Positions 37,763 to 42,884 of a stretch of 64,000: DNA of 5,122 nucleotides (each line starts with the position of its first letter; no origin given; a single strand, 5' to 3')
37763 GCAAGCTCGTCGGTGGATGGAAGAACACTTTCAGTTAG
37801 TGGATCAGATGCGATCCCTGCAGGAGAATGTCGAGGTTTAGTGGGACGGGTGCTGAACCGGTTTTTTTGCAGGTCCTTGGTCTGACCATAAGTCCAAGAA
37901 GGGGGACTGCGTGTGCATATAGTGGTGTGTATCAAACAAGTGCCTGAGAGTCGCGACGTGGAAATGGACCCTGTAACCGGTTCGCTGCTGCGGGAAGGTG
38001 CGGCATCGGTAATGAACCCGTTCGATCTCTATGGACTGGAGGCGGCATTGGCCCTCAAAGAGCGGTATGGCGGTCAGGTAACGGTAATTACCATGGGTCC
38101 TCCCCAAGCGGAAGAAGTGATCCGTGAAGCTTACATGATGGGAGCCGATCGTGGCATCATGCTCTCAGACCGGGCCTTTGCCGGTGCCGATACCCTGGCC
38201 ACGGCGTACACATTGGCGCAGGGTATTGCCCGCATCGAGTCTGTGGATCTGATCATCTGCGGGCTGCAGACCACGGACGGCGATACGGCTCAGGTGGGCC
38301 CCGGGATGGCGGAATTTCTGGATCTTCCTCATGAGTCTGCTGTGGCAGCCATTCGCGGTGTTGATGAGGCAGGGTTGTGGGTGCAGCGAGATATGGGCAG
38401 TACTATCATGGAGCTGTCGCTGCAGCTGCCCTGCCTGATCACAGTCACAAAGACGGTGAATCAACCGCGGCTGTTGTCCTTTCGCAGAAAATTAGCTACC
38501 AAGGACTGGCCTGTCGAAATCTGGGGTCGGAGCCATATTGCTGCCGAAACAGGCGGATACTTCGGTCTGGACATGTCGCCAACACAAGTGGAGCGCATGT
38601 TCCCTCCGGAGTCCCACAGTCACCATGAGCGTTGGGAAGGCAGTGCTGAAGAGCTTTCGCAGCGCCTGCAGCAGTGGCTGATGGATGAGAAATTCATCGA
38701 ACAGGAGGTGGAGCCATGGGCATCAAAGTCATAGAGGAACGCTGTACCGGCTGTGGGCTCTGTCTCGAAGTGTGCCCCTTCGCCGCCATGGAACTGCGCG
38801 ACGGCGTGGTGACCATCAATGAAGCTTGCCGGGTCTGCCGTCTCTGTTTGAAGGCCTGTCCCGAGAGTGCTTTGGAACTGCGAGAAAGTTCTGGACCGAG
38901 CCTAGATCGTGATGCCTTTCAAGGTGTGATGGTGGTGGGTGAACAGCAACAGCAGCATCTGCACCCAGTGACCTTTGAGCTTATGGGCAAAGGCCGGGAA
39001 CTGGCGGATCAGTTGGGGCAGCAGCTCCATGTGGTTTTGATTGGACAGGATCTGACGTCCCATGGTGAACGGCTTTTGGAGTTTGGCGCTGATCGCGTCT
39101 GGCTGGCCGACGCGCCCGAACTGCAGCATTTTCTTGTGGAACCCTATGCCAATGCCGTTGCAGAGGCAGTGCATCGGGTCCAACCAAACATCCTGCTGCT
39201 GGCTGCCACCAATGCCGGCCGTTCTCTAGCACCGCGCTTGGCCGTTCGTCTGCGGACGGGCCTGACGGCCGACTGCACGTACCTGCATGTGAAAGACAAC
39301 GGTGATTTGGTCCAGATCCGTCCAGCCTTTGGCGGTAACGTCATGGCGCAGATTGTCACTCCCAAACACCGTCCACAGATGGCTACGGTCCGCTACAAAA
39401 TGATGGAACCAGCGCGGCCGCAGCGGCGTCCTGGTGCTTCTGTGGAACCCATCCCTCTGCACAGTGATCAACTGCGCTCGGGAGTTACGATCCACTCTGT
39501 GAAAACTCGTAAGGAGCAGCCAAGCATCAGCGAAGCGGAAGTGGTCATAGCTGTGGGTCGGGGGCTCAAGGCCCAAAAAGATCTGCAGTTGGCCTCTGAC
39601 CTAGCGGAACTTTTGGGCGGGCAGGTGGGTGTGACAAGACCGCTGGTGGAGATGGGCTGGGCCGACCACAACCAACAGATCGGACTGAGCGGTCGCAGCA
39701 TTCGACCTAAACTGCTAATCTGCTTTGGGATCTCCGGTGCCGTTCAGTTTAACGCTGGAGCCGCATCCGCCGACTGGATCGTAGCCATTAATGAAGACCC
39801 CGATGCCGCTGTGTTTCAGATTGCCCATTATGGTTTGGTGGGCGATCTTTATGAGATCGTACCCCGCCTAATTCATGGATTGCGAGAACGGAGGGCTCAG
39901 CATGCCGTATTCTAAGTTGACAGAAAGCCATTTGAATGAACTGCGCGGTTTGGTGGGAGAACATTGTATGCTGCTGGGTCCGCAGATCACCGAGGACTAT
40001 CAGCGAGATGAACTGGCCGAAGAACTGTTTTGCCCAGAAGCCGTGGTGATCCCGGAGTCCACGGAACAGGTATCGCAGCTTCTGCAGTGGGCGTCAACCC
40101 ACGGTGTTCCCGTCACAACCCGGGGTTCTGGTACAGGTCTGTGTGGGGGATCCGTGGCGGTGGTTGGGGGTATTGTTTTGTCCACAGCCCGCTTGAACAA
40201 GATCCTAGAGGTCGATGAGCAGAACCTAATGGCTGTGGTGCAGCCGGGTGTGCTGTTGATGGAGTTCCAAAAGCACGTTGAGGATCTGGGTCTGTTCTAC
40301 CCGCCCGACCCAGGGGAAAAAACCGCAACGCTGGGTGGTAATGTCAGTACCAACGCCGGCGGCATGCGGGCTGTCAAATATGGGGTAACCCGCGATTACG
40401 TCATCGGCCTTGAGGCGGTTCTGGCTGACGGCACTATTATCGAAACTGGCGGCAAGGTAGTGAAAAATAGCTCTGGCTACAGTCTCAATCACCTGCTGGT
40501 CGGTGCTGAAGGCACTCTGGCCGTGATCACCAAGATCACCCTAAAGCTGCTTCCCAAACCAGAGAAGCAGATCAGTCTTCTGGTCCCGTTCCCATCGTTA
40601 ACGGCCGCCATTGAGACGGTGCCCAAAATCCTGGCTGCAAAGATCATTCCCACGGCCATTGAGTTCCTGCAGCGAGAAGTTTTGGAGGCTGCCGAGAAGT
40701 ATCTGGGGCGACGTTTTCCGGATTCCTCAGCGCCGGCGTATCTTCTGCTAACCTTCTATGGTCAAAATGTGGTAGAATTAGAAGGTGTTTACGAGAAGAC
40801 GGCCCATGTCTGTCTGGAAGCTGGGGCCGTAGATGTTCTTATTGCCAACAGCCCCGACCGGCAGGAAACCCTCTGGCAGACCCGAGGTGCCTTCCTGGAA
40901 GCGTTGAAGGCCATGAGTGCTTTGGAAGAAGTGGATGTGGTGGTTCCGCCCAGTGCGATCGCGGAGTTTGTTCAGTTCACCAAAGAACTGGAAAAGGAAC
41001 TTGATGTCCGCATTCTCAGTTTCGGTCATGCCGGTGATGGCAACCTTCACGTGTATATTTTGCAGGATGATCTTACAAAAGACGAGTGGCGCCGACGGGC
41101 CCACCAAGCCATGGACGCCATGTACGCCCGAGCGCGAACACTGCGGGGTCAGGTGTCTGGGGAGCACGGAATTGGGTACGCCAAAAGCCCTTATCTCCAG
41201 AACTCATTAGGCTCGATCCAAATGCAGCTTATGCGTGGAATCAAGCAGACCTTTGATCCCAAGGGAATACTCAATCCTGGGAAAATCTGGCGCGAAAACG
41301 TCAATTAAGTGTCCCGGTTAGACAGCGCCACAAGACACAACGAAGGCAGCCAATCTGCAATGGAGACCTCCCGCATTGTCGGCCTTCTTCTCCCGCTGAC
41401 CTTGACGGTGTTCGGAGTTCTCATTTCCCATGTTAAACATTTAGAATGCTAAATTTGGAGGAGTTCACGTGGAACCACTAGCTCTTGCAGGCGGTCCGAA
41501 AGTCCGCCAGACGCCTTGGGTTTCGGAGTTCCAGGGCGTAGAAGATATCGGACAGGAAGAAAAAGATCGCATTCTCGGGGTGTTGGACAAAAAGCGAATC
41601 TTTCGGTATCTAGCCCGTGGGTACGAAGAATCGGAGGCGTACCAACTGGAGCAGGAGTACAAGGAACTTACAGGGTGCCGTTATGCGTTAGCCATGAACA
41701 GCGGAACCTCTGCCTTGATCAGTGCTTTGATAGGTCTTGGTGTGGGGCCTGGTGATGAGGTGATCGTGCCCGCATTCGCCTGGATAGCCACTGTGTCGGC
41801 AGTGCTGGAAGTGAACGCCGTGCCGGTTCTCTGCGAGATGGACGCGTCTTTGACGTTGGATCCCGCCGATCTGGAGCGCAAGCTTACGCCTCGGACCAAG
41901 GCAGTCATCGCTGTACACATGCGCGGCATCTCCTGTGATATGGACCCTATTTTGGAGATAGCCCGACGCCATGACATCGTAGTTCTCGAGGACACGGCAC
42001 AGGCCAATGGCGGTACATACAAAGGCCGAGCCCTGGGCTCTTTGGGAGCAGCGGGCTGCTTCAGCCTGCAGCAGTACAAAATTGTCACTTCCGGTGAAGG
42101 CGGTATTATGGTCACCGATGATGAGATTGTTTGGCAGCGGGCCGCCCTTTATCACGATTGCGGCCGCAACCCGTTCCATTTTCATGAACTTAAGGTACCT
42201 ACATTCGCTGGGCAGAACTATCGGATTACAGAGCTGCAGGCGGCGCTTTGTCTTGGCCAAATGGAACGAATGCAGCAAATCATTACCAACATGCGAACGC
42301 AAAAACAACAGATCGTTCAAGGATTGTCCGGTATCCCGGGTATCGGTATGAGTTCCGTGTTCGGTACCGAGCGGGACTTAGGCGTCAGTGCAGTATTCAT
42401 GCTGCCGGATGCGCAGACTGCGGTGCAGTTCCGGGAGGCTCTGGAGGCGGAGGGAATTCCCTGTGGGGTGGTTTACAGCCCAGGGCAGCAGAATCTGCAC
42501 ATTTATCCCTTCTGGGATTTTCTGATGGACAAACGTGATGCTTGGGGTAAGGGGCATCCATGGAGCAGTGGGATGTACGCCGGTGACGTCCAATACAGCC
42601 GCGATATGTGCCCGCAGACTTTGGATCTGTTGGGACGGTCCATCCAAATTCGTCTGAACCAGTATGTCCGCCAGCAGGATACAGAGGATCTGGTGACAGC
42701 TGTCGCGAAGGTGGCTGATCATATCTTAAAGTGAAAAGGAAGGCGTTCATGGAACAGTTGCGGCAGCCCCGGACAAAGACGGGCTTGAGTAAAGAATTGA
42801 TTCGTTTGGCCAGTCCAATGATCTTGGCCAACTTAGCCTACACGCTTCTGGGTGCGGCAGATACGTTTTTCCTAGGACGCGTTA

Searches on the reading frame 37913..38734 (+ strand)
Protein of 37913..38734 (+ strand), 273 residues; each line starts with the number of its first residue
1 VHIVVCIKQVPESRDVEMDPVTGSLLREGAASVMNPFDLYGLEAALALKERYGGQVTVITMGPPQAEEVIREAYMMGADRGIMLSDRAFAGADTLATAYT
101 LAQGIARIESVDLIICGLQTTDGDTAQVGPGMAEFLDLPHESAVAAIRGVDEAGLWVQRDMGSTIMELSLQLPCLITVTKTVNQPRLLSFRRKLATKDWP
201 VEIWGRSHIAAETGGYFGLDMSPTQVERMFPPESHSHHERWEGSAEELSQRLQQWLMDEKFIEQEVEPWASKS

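Call 77: search_protein_families(library=pfam, max_evalue=0.000001, proteins=[window:37913-38734:+])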
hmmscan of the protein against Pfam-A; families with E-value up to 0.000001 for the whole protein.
window:37913-38734:+ (273 aa): 1 family
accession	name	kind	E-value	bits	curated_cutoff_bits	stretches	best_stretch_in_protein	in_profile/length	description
PF01012.27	ETF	-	9.6e-40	136.7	26.7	1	24-200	3-172/181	Electron transfer flavoprotein domain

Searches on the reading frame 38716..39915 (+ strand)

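Call 77: search_protein_families(library=pfam, max_evalue=0.000001, proteins=[window:38716-39915:+])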
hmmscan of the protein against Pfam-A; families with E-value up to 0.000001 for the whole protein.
window:38716-39915:+ (399 aa): 9 families
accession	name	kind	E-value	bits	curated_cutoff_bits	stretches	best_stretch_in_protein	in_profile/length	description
PF01012.27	ETF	-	4.3e-44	150.9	26.7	1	71-239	1-169/181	Electron transfer flavoprotein domain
PF00766.25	ETF_alpha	-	7.2e-30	103.2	27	1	271-348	2-79/81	Electron transfer flavoprotein FAD-binding domain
PF00037.32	Fer4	-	1e-10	41.4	21.1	1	3-25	1-23/24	4Fe-4S binding domain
PF12838.12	Fer4_7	-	9.2e-10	39.3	27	0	5-24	33-52/52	4Fe-4S dicluster domain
PF12837.12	Fer4_6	-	6.7e-09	35.7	25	0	3-24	2-23/24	4Fe-4S binding domain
PF13484.11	Fer4_16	-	2.4e-08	35.1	30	0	9-28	1-20/66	4Fe-4S double cluster binding domain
PF12797.12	Fer4_2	-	3.1e-08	33.5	24.5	0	3-22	3-22/22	4Fe-4S binding domain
PF14697.11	Fer4_21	-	1.6e-07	31.8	35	0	3-25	34-57/59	4Fe-4S dicluster domain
PF13187.11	Fer4_9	-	8.7e-07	29.3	27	0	9-52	1-51/52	4Fe-4S dicluster domain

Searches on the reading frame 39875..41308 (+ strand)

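Call 77: search_protein_families(library=pfam, max_evalue=0.000001, proteins=[window:39875-41308:+])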
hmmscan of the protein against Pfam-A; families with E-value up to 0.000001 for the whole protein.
window:39875-41308:+ (477 aa): 2 families
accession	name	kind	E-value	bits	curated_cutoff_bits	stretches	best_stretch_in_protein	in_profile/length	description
PF02913.24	FAD-oxidase_C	-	5.9e-66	223.1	21.2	1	228-471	1-248/248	FAD linked oxidases, C-terminal domain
PF01565.28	FAD_binding_4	-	8.5e-43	145.8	26.4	1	54-192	1-139/139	FAD binding domain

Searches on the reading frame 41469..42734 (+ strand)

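Call 77: search_protein_families(library=pfam, max_evalue=0.000001, proteins=[window:41469-42734:+])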
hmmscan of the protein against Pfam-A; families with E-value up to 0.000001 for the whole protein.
window:41469-42734:+ (421 aa): 3 families
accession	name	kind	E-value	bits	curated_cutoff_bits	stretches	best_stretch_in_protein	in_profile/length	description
PF01041.23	DegT_DnrJ_EryC1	-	2.6e-77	260.9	19.8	1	56-346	25-317/360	DegT/DnrJ/EryC1/StrS aminotransferase family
PF01053.26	Cys_Met_Meta_PP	-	2.9e-07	29.8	27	1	58-179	55-177/381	Cys/Met metabolism PLP-dependent enzyme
PF00155.27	Aminotran_1_2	-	7.8e-07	29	19.7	0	56-180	42-190/361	Aminotransferase class I and II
